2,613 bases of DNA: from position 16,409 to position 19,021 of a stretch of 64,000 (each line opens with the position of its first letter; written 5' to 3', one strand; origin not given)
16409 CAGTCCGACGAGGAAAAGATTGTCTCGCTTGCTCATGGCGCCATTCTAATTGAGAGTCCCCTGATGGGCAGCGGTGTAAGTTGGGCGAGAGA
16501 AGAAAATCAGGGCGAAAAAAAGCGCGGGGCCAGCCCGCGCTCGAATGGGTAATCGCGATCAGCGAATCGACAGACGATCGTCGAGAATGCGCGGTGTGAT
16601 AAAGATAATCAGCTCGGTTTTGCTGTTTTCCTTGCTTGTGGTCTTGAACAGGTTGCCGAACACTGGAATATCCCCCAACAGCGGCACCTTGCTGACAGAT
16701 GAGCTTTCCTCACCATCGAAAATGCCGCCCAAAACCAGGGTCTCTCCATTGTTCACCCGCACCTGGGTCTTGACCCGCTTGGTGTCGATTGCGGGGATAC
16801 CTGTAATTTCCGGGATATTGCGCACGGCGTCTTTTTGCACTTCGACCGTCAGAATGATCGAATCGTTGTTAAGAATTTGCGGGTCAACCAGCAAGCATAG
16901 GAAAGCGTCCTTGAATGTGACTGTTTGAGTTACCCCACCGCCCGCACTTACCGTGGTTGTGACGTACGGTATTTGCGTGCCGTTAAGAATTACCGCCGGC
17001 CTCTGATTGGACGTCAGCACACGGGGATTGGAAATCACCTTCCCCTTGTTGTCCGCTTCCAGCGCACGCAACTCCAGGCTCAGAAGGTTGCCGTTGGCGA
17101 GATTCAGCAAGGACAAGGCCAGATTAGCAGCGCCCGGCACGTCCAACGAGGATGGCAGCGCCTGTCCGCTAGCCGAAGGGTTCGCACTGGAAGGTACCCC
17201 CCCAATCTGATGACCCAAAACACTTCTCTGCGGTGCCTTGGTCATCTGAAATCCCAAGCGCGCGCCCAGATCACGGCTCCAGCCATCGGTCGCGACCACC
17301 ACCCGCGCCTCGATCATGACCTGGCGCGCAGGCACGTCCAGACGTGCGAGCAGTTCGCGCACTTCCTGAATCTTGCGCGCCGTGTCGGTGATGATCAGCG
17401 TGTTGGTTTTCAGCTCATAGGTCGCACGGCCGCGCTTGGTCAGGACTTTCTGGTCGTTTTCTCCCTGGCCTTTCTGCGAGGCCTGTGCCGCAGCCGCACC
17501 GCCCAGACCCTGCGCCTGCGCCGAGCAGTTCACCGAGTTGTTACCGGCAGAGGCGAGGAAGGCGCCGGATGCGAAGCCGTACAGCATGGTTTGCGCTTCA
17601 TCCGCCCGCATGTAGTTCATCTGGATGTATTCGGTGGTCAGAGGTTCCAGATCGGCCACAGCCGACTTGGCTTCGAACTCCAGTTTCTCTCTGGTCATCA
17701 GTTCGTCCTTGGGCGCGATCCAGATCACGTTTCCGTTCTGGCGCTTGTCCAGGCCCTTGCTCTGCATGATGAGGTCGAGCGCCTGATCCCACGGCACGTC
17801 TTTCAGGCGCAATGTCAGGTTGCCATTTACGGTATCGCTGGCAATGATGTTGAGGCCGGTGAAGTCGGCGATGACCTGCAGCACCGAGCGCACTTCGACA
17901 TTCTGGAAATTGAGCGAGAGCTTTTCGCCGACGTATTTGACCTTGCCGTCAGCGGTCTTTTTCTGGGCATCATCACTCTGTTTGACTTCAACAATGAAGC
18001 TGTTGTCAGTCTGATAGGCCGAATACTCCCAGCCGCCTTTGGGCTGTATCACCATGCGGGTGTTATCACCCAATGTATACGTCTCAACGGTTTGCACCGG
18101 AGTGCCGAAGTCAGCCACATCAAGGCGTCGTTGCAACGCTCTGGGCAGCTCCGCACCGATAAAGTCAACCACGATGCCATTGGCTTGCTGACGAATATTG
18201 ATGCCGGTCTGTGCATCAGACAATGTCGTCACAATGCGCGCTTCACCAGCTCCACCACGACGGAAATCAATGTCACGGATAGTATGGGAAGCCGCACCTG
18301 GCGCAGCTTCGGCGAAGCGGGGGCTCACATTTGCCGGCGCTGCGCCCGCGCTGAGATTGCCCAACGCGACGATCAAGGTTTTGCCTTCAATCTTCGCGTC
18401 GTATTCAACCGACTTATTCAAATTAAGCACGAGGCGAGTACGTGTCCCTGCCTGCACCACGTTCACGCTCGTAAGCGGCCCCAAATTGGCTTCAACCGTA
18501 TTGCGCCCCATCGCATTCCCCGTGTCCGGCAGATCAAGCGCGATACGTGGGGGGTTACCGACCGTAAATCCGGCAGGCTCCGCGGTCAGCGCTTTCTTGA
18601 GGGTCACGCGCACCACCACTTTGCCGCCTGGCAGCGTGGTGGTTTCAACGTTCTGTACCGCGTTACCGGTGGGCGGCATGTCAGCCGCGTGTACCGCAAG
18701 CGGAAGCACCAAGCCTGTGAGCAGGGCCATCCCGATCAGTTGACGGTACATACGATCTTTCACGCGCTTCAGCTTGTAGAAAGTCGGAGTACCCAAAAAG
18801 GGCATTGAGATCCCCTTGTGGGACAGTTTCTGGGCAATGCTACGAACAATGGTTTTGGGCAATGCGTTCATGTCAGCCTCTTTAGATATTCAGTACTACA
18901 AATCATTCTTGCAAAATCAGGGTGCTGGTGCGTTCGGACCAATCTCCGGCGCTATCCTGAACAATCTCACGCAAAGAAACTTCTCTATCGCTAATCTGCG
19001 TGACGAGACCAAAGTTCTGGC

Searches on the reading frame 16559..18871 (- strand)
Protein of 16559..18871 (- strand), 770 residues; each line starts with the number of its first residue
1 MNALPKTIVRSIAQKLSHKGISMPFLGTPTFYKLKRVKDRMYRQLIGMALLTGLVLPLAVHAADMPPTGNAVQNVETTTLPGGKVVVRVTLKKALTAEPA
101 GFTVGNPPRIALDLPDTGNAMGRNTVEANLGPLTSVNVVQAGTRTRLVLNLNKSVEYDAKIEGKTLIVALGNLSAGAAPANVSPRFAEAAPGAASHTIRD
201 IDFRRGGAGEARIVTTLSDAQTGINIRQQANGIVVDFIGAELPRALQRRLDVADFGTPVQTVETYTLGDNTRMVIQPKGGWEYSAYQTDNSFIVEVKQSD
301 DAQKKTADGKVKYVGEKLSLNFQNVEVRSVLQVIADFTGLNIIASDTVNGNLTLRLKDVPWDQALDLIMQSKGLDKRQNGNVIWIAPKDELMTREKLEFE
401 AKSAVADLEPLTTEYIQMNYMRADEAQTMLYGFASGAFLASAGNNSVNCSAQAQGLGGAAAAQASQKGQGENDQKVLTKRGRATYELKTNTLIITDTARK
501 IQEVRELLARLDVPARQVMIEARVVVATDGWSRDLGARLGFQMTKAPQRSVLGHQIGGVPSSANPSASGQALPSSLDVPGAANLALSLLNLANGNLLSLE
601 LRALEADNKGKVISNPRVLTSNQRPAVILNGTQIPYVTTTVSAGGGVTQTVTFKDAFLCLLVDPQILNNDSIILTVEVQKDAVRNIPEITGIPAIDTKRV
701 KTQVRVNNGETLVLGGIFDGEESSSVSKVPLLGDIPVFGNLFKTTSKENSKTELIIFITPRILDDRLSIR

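Call 4: search_protein_families(library=pfam, proteins=[window:16559-18871:-], max_evalue=0.01)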
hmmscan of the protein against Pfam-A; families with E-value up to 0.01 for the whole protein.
window:16559-18871:- (770 aa): 5 families
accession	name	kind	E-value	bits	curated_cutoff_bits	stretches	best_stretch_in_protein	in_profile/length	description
PF00263.26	Secretin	-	2.1e-50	171.1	27.5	1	603-763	1-168/169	Bacterial type II and III secretion system protein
PF11741.13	AMIN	-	4.8e-34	116.9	20.5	2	200-296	1-94/101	AMIN domain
PF07660.19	STN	-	6.2e-09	35.9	28.4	1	340-388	1-52/52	Secretin and TonB N terminus short domain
PF03958.22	Secretin_N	-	6.8e-09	36.3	28.2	1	414-517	2-69/69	Bacterial type II/III secretion system short domain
PF21305.2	type_II_gspD_N0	-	2.6e-06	27.6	27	1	320-357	1-38/71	GspD-like, N0 domain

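Call 5: search_protein_families(library=ncbifam, proteins=[window:16559-18871:-], max_evalue=0.01)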
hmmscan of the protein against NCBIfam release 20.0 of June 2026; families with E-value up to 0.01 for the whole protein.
window:16559-18871:- (770 aa): 9 families
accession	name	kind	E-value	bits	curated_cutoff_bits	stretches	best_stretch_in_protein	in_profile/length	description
TIGR02515.1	IV_pilus_PilQ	subfamily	3.9e-143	477.5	284.35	1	315-763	1-427/428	type IV pilus secretin PilQ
NF010083.0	PRK13568.1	equivalog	2.2e-81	273.8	554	2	469-764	140-418/419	DNA uptake porin HofQ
TIGR02517.1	type_II_gspD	equivalog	1.1e-66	225.6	351.35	2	413-768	236-595/600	type II secretion system secretin GspD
NF007851.2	PRK10560.1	exception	9.7e-63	212.4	598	2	472-764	135-410/412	DNA uptake porin HofQ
TIGR02516.1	type_III_yscC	equivalog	1.9e-40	138.8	238.45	1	477-764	195-462/463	type III secretion system outer membrane ring subunit SctC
TIGR02519.1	pilus_MshL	equivalog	4.5e-37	127.6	250.2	1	489-763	7-290/290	pilus (MSHA type) biogenesis protein MshL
NF042912.1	Amuc_1098_fam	equivalog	1.1e-23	83.3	750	1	692-764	725-797/805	Amuc_1098 family type IV pilus outer membrane protein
NF011873.0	PRK15346.1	equivalog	2e-21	76.3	524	1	483-750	238-481/499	EscC/YscC/HrcC family type III secretion system outer membrane ring protein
TIGR02520.1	pilus_B_mal_scr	equivalog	1.4e-05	23.8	287.65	1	598-760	340-511/513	PilN family type IVB pilus formation outer membrane protein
